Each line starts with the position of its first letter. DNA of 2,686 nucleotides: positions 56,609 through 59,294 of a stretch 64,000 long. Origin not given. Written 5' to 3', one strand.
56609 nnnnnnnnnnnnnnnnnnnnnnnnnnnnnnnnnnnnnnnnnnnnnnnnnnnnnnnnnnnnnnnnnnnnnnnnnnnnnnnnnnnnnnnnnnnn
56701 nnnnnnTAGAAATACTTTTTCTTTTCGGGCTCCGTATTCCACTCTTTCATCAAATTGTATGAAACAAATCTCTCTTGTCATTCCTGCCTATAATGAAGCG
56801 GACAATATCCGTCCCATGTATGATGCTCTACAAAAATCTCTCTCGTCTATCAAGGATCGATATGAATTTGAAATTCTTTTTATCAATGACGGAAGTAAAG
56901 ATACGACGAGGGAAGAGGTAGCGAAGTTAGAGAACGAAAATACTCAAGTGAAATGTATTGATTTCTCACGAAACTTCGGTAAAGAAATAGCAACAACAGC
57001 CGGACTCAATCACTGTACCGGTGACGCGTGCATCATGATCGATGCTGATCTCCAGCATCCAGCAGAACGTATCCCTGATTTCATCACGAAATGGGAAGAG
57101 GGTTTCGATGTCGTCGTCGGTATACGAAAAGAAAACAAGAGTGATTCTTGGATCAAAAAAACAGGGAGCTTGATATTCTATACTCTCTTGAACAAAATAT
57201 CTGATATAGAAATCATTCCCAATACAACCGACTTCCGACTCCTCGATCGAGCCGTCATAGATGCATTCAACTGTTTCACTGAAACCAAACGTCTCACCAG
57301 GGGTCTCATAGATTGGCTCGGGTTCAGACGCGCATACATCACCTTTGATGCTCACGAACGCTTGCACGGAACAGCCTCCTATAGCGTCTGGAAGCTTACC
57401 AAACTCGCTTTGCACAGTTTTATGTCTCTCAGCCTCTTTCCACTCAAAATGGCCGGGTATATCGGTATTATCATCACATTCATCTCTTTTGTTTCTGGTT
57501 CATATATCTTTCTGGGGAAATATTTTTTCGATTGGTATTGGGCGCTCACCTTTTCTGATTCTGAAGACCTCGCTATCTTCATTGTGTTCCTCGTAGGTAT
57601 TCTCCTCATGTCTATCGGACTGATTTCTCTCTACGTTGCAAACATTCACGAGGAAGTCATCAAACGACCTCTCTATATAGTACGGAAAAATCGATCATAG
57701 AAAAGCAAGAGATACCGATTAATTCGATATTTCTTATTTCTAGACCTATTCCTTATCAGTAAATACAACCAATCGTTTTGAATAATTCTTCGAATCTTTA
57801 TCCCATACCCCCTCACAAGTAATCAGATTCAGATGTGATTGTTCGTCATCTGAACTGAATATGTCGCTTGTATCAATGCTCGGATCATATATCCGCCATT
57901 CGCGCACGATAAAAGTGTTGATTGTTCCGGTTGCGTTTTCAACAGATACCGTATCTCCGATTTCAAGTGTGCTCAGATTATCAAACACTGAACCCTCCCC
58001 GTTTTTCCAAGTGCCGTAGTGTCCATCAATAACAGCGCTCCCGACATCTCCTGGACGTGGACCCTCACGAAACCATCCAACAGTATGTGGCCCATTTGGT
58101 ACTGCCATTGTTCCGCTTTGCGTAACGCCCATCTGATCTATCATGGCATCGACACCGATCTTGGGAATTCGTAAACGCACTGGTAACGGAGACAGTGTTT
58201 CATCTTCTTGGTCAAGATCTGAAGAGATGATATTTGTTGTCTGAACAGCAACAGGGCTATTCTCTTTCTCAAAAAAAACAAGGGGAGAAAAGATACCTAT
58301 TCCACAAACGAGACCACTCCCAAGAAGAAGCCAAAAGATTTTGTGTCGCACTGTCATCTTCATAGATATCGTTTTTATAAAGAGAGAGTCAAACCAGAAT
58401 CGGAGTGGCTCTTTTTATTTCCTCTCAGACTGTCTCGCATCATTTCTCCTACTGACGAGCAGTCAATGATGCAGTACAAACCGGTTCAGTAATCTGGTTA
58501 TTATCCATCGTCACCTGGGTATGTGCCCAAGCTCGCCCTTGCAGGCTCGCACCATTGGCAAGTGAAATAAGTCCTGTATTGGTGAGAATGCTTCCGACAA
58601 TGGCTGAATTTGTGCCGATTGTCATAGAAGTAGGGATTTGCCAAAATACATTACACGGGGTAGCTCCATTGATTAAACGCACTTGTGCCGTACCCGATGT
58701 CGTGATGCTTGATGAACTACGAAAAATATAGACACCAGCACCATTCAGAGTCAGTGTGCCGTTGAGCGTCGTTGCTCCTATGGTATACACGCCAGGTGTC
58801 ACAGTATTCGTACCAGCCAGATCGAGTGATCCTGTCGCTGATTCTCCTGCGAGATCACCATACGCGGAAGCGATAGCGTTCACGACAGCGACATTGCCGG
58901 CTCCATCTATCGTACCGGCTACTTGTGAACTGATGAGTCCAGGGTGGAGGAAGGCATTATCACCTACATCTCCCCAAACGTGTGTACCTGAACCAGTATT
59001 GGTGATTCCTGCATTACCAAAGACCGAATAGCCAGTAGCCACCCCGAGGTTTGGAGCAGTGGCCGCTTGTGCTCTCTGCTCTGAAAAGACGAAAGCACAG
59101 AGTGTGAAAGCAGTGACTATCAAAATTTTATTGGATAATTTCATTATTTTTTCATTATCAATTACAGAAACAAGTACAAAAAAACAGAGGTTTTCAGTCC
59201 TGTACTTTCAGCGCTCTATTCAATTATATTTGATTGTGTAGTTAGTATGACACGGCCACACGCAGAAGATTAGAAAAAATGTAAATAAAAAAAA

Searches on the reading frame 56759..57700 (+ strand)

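Call 3: search_protein_families(library=pfam, proteins=[window:56759-57700:+], max_evalue=0.01)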
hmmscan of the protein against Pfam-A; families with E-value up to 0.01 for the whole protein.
window:56759-57700:+ (313 aa): 3 families
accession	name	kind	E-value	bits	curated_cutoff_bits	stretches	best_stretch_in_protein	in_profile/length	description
PF00535.33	Glycos_transf_2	-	1.3e-32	113.5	23.3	1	5-168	1-165/168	Glycosyl transferase family 2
PF10111.15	Glyco_tranf_2_2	-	5.9e-07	29.7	27.3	1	5-97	1-91/276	Glycosyltransferase like family 2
PF13641.12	Glyco_tranf_2_3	-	7.9e-05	23.2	27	1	3-97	2-96/230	Glycosyltransferase like family 2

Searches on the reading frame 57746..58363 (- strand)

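Call 3: search_protein_families(library=pfam, proteins=[window:57746-58363:-], max_evalue=0.01)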
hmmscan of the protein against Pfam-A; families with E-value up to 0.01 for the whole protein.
window:57746-58363:- (205 aa): 1 family
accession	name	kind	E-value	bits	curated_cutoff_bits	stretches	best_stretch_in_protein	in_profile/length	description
PF04203.18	Sortase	-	1.3e-21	77.1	26.6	1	64-203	1-123/125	Sortase domain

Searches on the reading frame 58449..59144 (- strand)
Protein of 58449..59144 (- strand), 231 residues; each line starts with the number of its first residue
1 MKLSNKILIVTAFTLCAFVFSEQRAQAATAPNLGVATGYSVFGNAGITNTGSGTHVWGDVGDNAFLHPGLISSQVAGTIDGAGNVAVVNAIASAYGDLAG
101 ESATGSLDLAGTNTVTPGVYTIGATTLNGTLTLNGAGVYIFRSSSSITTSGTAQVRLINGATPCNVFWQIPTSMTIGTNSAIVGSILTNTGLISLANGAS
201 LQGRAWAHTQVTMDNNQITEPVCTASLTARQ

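Call 67: search_protein_families(library=pfam, proteins=[window:58449-59144:-], max_evalue=0.00001)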
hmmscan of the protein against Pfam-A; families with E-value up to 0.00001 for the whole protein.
window:58449-59144:- (231 aa): 1 family
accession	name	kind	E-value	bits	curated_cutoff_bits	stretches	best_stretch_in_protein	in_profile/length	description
PF11999.13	Ice_binding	-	4.7e-32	111.8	28.7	1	42-219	2-208/208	Ice-binding-like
